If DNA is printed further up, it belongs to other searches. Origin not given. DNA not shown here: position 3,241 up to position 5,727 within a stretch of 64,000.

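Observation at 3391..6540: C39-peptidase ABC exporter with no visible cognate double-glycine peptide or HlyD partner, followed by a TonB-C lipoprotein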

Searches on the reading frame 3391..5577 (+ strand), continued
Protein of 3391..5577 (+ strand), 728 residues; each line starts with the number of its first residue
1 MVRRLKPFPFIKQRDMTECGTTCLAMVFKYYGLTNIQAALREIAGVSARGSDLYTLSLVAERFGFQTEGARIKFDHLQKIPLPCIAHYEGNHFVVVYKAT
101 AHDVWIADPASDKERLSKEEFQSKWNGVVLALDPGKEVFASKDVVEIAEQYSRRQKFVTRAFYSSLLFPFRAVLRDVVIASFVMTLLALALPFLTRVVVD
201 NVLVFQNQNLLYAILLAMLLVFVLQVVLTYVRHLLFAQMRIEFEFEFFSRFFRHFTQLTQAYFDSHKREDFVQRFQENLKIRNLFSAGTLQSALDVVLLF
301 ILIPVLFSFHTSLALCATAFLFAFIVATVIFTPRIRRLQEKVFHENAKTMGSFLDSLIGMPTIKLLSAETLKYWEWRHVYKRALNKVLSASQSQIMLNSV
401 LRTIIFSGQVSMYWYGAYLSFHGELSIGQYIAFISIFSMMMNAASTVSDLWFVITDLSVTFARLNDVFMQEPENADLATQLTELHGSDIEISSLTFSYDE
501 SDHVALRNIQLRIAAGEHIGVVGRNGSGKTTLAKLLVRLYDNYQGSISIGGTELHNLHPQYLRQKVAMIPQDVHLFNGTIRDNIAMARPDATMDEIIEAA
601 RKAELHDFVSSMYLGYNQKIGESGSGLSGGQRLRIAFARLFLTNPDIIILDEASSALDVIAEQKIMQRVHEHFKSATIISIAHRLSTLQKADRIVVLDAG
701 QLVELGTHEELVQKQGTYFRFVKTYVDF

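Call 23: find_related_loci(query=A1, collection=genome_contigs, flank=10000)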
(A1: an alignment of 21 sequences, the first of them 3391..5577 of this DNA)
Query A1 (728 aa) in genome_contigs; peptide patterns used: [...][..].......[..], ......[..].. (x = any residue, [..] = any of these).
600 stretches matched a pattern (row limit reached: there are more); 539 encode a relative of the query (tblastn E <= 1e-3); the best 80 are kept; 80 distinct loci.
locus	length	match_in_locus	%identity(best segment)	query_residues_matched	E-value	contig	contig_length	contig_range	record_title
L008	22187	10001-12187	47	2-728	0e+0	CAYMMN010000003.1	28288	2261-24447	MAG TPA_asm: uncultured Flavobacteriales bacterium isolate SRP173033_co2_63 genome assembly, contig: NODE_554_length_282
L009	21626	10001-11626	30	180-720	4e-60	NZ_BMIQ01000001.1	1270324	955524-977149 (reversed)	Aureimonas endophytica strain CGMCC 1.15367 sequence01, whole genome shotgun sequence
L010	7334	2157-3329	32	334-723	2e-57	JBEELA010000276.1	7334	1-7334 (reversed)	MAG: Planctomycetota bacterium isolate columbiariver1_2019_sw_WHONDRS-S19S_0075_B_bin.100 scaffold_2457406, whole genome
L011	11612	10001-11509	29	215-724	2e-57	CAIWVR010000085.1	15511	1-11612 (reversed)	MAG: uncultured Rhizobiales bacterium isolate Ja_bin-2501 genome assembly, contig: bin-2501:085/651, whole genome shotgu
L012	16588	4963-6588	27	173-714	4e-57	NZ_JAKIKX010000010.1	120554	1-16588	Shewanella marisflavi strain JCM 12192 contig00010, whole genome shotgun sequence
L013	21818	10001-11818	27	99-714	3e-59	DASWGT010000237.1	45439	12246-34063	MAG TPA_asm: Rhodospirillales bacterium isolate SMAG_U2823 k141_3602300, whole genome shotgun sequence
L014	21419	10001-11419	28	255-726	1e-48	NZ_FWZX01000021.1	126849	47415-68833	Tistlia consotensis USBA 355, whole genome shotgun sequence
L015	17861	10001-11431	29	270-726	3e-48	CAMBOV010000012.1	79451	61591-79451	MAG: Singulisphaera sp. GP187 isolate MH-09jul19-142 genome assembly, contig: MH-09jul19-C549, whole genome shotgun sequ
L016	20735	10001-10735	40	489-721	1e-44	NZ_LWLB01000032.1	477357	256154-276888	Nocardiopsis sp. TSRI0078 scaffold4, whole genome shotgun sequence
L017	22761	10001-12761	40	413-724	3e-44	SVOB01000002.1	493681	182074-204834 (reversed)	MAG: Oscillospiraceae bacterium isolate SIG554 NODE_15_length_493681_cov_94.209186, whole genome shotgun sequence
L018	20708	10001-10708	34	480-718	6e-44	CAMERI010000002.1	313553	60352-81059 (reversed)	MAG: uncultured bacterium isolate SRR11489791_bin.18_metaWRAP_v1.3_MAG genome assembly, contig: ERZ11466804.4, whole gen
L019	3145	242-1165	32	396-714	3e-43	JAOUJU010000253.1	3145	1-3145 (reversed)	MAG: Rhodospirillaceae bacterium isolate 8_1_Jan_SF_Bin18 8_1_Jan_SF_Bin18_scaffold_25423_c1, whole genome shotgun seque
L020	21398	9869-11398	28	211-718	3e-59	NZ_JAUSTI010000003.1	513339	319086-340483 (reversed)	Paenibacillus tundrae strain DS1314 Ga0466925_03, whole genome shotgun sequence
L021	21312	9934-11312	38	482-727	7e-42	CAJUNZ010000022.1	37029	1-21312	MAG TPA_asm: uncultured Acetatifactor sp. isolate MGBC162151 genome assembly, contig: MGBC162151.22, whole genome shotgu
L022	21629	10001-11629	26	171-714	5e-49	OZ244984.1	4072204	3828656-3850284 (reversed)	MAG: Alphaproteobacteria bacterium isolate 9a5624f5-a025-4a89-bde3-c545e18644cc genome assembly, chromosome: 1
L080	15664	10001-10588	29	501-711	4e-15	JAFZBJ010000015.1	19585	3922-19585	Candidatus Saccharibacteria bacterium isolate RGIG7612 Water_buffalos_Omasum-5__c701186, whole genome shotgun sequence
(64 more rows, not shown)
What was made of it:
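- Tried and rejected: The scan of genome_contigs with the PCAT alignment (call 23) picked the Walker A motif as its search pattern.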

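Call 26: find_encoding_contigs(protein=P0083, flank=10000, max_places=2)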
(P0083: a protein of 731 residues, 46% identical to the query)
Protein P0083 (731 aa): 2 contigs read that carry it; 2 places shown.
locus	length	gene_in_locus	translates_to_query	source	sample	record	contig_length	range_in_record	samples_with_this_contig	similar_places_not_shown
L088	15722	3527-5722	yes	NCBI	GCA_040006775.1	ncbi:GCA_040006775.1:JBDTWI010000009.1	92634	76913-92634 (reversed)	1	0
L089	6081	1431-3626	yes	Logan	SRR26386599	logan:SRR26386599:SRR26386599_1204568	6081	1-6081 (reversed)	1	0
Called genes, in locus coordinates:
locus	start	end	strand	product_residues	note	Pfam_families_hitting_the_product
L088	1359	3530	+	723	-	PF13522:GATase_6 (faint), PF13537:GATase_7, PF00733:Asn_synthase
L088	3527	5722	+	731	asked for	PF03412:Peptidase_C39, PF00664:ABC_membrane, PF02463:SMC_N (faint), PF00005:ABC_tran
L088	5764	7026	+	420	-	-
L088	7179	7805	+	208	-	PF00072:Response_reg, PF08281:Sigma70_r4_2 (weak), PF00196:GerE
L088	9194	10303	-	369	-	PF00144:Beta-lactamase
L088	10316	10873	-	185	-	PF01965:DJ-1_PfpI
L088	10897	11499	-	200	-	-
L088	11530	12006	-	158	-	PF02566:OsmC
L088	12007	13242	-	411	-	-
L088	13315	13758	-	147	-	PF00583:Acetyltransf_1, PF13673:Acetyltransf_10, PF13508:Acetyltransf_7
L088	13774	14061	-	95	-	-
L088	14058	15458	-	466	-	PF00282:Pyridoxal_deC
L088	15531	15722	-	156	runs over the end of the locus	PF00583:Acetyltransf_1, PF13673:Acetyltransf_10, PF13508:Acetyltransf_7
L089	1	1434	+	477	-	?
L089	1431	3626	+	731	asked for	PF03412:Peptidase_C39, PF00664:ABC_membrane, PF02463:SMC_N (faint), PF00005:ABC_tran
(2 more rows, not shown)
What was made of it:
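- Tried and rejected: They come from different assemblies (call 26).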

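Call 34: find_homologous_proteins(query=A2, max_evalue=1e-10)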
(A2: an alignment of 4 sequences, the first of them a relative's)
Query A2 (4 sequences) (474 aa, profile of the alignment): 40 proteins with E <= 1e-10 among 8000 candidates.
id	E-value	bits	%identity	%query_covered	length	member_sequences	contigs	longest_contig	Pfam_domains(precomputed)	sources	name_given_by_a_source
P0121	3.3e-199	680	99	100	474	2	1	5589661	PF26002.1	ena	-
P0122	1.5e-197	675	32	86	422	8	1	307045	-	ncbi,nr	ncbi:MAG: hypothetical protein IPJ66_09885 [Bacteroidetes bacterium]|nr:hypothetical protein [Bacter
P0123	1.3e-194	665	47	88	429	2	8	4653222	PF26002.1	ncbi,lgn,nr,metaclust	ncbi:MAG: HlyD family efflux transporter periplasmic adaptor subunit [Bacteroidetes bacterium]|nr:Hl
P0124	1.4e-194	665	29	88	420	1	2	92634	-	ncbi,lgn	ncbi:MAG: HlyD family efflux transporter periplasmic adaptor subunit [Saprospiraceae bacterium]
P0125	1.2e-188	646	87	100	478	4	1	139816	-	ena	-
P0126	8.2e-183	626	34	87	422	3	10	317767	-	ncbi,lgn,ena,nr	ncbi:MAG TPA: hypothetical protein PKL85_05385 [Bacteroidia bacterium]|nr:hypothetical protein [Bact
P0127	8.7e-180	616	45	90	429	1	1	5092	-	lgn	-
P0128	5.6e-175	600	76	95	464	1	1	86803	-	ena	-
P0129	2.4e-174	598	76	91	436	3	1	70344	-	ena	-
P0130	7.6e-155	534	32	88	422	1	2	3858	-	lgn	-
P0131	4.6e-149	515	34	86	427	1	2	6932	-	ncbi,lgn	ncbi:MAG: hypothetical protein ABI863_17825 [Ginsengibacter sp.]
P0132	8.6e-147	508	51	88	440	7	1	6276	-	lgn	-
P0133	2.0e-141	490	48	86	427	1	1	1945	-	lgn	-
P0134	4.2e-140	486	31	87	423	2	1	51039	-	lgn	-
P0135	8.9e-137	475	47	87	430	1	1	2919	-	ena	-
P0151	3.7e-118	413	35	86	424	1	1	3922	-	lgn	-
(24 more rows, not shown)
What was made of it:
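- The HlyD database search uses a word prefilter and can miss divergent family members (call 34).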

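Call 44: find_encoding_contigs(protein=P0029, flank=10000, max_places=1)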
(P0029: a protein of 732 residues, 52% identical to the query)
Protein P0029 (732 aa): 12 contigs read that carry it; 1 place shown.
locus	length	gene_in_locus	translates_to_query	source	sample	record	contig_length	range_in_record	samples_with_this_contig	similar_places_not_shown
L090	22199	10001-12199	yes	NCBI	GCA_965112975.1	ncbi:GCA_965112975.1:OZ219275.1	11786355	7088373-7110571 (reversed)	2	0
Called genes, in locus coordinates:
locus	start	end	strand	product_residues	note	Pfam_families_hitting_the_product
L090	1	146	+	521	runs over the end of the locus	PF01590:GAF, PF13185:GAF_2, PF00158:Sigma54_activat, PF14532:Sigma54_activ_2, PF00004:AAA (weak), PF07728:AAA_5, PF25601:AAA_lid_14, PF02954:HTH_8, +1 more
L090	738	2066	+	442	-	PF00909:Ammonium_transp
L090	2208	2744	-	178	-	-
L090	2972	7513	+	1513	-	PF00310:GATase_2, PF04898:Glu_syn_central, PF01645:Glu_synthase, PF01493:GXGXG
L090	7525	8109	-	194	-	-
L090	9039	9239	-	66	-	-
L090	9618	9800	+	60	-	-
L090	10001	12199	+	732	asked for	PF03412:Peptidase_C39, PF00664:ABC_membrane, PF00005:ABC_tran, PF02463:SMC_N (faint)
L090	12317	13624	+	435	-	PF26002:Beta-barrel_AprE (weak)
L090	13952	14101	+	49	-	-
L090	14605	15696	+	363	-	-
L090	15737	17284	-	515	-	PF00030:Crystall (weak), PF03995:Inhibitor_I36 (faint), PF08964:Crystall_3 (faint), PF00030:Crystall (weak)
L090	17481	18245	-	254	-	PF19458:DUF5995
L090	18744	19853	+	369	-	PF08240:ADH_N, PF00107:ADH_zinc_N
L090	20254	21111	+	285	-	-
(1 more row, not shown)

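Call 45: find_encoding_contigs(protein=P0020, flank=10000, max_places=1)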
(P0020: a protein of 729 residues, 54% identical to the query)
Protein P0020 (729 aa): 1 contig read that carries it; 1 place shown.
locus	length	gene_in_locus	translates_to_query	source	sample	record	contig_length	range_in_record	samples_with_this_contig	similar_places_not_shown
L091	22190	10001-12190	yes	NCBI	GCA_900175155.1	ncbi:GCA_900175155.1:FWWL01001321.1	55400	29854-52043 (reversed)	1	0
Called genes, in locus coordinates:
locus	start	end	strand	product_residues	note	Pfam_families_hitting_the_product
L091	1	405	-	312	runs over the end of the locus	PF13579:Glyco_trans_4_4 (weak), PF00534:Glycos_transf_1, PF13692:Glyco_trans_1_4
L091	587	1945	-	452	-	PF02878:PGM_PMM_I, PF02879:PGM_PMM_II, PF02880:PGM_PMM_III, PF00408:PGM_PMM_IV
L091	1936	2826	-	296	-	PF00491:Arginase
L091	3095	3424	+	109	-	-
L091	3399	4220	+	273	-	PF00303:Thymidylat_synt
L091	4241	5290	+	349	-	PF00294:PfkB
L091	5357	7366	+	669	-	PF21760:SecD_1st, PF22599:SecDF_P1_head, PF03176:MMPL, PF02355:SecD_SecF_C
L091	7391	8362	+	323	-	PF07549:Sec_GG (weak), PF02355:SecD_SecF_C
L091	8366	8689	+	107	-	PF01740:STAS, PF13466:STAS_2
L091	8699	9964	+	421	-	PF00709:Adenylsucc_synt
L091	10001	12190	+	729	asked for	PF03412:Peptidase_C39, PF00664:ABC_membrane, PF00005:ABC_tran, PF02463:SMC_N (faint)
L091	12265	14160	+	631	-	PF01566:Nramp, PF00582:Usp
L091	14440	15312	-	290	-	PF13489:Methyltransf_23, PF01209:Ubie_methyltran, PF07021:MetW, PF13847:Methyltransf_31, PF08241:Methyltransf_11, PF08242:Methyltransf_12, PF13649:Methyltransf_25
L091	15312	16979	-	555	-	PF14052:Caps_assemb_Wzi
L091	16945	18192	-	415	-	PF00109:ketoacyl-synt, PF02801:Ketoacyl-synt_C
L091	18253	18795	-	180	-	-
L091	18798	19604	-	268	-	PF11306:DUF3108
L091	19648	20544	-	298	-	PF03547:Mem_trans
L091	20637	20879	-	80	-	PF11387:DUF2795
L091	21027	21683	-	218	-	PF04263:TPK_catalytic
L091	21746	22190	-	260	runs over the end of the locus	PF00149:Metallophos, PF12850:Metallophos_2 (faint)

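Call 50: find_encoding_contigs(protein=P0049, flank=10000, max_places=1)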
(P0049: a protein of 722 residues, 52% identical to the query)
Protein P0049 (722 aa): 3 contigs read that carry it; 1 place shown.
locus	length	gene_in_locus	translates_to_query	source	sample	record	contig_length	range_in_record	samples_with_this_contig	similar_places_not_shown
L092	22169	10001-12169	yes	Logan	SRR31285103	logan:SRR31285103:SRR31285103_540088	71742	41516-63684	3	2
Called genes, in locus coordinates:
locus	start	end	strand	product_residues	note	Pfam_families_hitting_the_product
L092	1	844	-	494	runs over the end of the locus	PF02934:GatB_N, PF02637:GatB_Yqey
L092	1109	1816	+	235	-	PF01553:Acyltransferase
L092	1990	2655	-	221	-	PF00730:HhH-GPD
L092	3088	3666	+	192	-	PF04542:Sigma70_r2, PF08281:Sigma70_r4_2, PF04545:Sigma70_r4 (weak)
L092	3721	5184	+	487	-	-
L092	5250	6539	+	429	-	PF00079:Serpin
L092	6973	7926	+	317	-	-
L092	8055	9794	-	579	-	PF00672:HAMP, PF00512:HisKA, PF02518:HATPase_c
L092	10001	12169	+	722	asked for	PF03412:Peptidase_C39, PF00664:ABC_membrane, PF00005:ABC_tran, PF02463:SMC_N (faint)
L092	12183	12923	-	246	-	PF03309:Pan_kinase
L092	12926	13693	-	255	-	PF03099:BPL_LplA_LipB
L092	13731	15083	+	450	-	PF10396:TrmE_N, PF12631:MnmE_helical, PF01926:MMR_HSR1, PF02421:FeoB_N (weak)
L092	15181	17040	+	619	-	PF01134:GIDA, PF03486:HI0933_like (faint), PF07992:Pyr_redox_2 (faint), PF21680:GIDA_C_1st, PF13932:SAM_GIDA_C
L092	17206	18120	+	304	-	PF01370:Epimerase, PF02719:Polysacc_synt_2 (faint), PF04321:RmlD_sub_bind, PF16363:GDP_Man_Dehyd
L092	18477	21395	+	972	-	PF00082:Peptidase_S8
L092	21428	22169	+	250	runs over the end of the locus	PF00378:ECH_1, PF16113:ECH_2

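Call 51: find_encoding_contigs(protein=P0006, flank=10000, max_places=1)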
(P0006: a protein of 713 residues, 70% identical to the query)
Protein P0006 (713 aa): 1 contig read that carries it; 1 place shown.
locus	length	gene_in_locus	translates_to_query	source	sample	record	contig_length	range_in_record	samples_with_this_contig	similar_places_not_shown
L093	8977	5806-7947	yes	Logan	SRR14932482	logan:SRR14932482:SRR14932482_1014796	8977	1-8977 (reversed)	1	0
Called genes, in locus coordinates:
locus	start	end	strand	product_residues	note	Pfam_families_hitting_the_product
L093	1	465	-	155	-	?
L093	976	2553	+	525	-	PF08811:DUF1800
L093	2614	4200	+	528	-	PF07394:DUF1501, PF18962:Por_Secre_tail (weak)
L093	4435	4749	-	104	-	-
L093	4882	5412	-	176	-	-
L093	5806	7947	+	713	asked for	PF03412:Peptidase_C39, PF00664:ABC_membrane, PF00005:ABC_tran, PF02463:SMC_N (faint), PF06414:Zeta_toxin (weak)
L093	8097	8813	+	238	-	PF20582:UPF0758_N, PF04002:RadC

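Call 60: list_cluster_members(proteins=[P0001, P0002, P0003, P0004])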
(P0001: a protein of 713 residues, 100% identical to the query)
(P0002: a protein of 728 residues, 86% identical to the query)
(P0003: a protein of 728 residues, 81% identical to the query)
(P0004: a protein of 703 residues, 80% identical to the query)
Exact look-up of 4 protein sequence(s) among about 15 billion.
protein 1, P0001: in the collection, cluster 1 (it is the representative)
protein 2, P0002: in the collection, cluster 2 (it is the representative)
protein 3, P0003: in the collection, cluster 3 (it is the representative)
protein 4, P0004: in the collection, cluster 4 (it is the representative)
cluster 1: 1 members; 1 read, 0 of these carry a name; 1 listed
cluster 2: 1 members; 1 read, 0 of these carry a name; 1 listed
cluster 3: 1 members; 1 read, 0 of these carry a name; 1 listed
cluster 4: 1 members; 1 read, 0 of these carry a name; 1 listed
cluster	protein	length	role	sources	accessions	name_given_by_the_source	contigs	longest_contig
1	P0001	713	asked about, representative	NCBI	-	-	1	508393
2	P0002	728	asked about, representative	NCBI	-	-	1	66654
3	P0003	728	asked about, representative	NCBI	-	-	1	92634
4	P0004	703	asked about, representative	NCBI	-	-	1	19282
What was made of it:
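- Tried and rejected: Cluster look-up gave no organism name (call 60).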
